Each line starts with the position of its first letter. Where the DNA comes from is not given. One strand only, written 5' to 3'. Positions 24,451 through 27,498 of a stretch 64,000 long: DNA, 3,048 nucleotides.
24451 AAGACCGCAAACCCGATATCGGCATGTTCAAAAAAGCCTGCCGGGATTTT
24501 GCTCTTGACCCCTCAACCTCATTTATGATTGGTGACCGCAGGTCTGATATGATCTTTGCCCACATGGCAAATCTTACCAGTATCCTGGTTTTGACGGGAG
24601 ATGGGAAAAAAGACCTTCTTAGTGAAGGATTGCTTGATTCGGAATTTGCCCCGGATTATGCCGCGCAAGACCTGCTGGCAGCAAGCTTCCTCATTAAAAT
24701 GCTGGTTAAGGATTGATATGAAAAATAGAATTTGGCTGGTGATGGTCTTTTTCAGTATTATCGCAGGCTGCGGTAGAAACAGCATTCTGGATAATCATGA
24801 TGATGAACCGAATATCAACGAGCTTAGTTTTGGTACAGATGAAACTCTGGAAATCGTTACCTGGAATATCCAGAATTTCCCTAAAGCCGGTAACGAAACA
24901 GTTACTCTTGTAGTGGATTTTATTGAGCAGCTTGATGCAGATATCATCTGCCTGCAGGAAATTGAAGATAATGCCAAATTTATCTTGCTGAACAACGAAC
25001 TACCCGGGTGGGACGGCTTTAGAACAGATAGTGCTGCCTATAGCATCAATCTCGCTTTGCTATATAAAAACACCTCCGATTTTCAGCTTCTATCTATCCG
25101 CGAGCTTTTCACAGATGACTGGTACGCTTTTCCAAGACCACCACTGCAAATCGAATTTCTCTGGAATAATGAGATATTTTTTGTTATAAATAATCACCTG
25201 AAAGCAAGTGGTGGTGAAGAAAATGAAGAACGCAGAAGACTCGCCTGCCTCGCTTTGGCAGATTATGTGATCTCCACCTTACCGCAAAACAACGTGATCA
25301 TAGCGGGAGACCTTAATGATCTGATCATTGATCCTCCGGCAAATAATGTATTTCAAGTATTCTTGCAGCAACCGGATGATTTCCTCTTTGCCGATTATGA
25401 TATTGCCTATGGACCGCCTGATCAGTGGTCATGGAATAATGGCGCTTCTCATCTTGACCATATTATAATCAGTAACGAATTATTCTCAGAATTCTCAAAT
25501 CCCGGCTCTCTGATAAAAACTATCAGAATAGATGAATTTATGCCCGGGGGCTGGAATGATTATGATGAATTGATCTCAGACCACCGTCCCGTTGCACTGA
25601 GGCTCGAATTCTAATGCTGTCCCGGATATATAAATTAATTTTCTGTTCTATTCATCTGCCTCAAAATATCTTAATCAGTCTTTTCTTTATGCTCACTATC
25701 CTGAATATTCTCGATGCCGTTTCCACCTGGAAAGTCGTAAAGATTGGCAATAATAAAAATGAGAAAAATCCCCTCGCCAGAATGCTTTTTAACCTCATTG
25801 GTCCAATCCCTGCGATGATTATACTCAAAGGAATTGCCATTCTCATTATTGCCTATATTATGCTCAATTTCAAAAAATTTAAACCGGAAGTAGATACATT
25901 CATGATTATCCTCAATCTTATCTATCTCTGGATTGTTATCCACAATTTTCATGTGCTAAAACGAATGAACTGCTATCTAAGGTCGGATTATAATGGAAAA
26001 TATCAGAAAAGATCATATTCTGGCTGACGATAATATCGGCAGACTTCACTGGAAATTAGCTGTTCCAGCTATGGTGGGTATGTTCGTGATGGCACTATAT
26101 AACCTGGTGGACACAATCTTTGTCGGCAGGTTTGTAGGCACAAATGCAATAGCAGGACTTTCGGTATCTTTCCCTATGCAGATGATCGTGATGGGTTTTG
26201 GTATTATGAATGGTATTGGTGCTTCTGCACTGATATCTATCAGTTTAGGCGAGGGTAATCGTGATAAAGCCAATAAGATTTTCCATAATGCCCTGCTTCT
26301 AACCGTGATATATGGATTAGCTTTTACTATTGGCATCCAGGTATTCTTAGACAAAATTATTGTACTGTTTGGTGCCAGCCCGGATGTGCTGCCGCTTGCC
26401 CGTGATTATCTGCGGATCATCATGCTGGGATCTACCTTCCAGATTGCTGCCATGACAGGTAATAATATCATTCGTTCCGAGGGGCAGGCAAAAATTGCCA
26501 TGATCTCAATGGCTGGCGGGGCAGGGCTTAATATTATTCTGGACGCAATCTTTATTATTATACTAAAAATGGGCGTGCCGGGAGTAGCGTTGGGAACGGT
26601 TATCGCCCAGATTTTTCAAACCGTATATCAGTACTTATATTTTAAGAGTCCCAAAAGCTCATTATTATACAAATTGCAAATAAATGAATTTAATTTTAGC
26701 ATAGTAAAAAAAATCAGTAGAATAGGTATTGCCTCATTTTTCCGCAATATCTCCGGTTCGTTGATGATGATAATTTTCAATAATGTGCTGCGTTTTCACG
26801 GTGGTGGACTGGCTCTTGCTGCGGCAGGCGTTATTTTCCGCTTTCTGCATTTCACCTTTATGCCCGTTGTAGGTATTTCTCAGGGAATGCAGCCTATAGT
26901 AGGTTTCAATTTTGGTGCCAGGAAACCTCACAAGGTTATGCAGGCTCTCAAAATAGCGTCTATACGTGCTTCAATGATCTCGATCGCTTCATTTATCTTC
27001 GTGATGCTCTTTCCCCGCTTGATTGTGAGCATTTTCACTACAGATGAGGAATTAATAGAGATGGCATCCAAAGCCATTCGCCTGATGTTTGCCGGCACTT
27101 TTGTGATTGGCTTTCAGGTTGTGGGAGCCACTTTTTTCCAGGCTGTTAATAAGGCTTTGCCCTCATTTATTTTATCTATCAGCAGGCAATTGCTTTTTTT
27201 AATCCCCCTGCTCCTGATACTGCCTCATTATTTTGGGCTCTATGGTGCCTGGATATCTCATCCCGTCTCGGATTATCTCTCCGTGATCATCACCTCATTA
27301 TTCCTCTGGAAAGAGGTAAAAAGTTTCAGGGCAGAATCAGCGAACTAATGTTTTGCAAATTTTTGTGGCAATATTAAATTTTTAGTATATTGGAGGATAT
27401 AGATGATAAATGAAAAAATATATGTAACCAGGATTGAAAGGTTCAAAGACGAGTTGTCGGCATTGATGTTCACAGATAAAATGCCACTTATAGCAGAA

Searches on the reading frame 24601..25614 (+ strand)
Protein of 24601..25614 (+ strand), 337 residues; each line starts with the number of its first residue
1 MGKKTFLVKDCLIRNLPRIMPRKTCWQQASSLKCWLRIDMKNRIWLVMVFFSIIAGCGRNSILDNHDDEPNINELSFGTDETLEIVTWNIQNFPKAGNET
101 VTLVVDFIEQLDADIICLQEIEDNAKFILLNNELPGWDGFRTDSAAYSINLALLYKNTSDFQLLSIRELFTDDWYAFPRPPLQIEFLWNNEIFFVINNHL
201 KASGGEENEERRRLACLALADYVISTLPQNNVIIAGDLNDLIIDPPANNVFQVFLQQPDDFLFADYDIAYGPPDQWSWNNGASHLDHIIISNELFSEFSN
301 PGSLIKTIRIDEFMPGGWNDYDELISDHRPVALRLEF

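Call 38: search_protein_families(library=pfam, proteins=[window:24601-25614:+], max_evalue=0.001)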
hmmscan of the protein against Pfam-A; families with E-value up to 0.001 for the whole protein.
window:24601-25614:+ (337 aa): 3 families
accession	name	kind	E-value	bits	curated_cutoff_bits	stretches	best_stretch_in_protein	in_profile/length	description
PF03372.29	Exo_endo_phos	-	1.2e-16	61.6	24.5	1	86-299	1-211/225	Endonuclease/Exonuclease/phosphatase family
PF19580.5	Exo_endo_phos_3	-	1.2e-08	34.8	27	1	68-296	15-254/311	Endonuclease/Exonuclease/phosphatase family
PF22669.2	Exo_endo_phos2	-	0.00025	21.1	27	0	184-249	120-187/288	Endonuclease/Exonuclease/phosphatase family 2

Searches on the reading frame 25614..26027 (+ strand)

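Call 38: search_protein_families(library=pfam, proteins=[window:25614-26027:+], max_evalue=0.001)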
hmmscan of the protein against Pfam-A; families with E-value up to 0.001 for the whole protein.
window:25614-26027:+ (137 aa): 1 family
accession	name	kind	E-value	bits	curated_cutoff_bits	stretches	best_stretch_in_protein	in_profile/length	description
PF18902.5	DUF5658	-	1.6e-07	32.4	25.2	1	29-111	2-81/82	Domain of unknown function (DUF5658)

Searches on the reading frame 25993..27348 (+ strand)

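Call 38: search_protein_families(library=pfam, proteins=[window:25993-27348:+], max_evalue=0.001)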
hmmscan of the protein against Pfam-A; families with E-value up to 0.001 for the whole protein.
window:25993-27348:+ (451 aa): 1 family
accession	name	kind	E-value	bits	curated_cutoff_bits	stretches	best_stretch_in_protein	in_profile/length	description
PF01554.23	MatE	-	6.2e-54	182.5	24.9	2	25-186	1-161/161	MatE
